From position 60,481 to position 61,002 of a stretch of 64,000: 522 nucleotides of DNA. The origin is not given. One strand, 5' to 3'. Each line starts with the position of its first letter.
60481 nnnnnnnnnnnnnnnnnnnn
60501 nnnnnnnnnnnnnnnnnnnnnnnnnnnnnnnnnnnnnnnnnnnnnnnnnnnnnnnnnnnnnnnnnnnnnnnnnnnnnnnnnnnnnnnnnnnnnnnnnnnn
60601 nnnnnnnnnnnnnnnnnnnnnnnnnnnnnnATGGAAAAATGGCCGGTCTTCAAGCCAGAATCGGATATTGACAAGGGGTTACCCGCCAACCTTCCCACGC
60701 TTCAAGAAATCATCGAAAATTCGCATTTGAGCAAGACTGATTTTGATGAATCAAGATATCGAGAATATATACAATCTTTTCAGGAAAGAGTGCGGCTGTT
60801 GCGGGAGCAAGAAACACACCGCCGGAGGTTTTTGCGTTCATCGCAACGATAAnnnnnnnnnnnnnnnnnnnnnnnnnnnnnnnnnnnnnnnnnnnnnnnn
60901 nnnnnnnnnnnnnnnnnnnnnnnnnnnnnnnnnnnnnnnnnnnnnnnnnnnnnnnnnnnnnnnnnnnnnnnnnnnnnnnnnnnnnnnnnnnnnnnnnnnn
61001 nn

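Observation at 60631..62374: Unknown block of a 73-aa charged protein plus a 472-aa membrane-anchored, Trp-rich protein upstream of mltG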

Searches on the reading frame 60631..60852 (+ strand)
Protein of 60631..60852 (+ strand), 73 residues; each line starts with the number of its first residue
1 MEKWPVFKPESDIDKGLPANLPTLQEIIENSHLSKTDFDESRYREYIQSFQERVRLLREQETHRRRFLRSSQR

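Call 3: search_protein_families(library=pfam, proteins=[window:60631-60852:+], max_evalue=1)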
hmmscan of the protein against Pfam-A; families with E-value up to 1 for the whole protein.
window:60631-60852:+ (73 aa): 1 family
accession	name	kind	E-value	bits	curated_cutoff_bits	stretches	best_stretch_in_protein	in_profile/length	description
PF00838.24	TCTP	-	0.0043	17.8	24.3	1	14-59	55-101/164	Translationally controlled tumour protein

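Call 4: search_protein_families(library=ncbifam, proteins=[window:60631-60852:+], max_evalue=1)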
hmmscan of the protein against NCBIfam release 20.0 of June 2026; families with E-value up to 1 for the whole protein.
window:60631-60852:+ (73 aa): 0 families

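Call 5: search_protein_families(library=phrogs, proteins=[window:60631-60852:+], max_evalue=1)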
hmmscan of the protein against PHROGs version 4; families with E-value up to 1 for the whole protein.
window:60631-60852:+ (73 aa): 1 family
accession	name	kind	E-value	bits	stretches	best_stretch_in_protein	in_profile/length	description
phrog_18239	-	unknown function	0.26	12.5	1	34-64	15-45/109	-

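Call 31: find_encoding_contigs(protein=window:60631-60852:+, flank=3000, max_places=4)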
Protein window:60631-60852:+ (73 aa): no gene with exactly this product is on record in the collection.

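Call 62: find_homologous_proteins(query=window:60631-60852:+, max_evalue=1)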
Query window:60631-60852:+: no candidate shares three 5-residue words with the query. No homologue found.
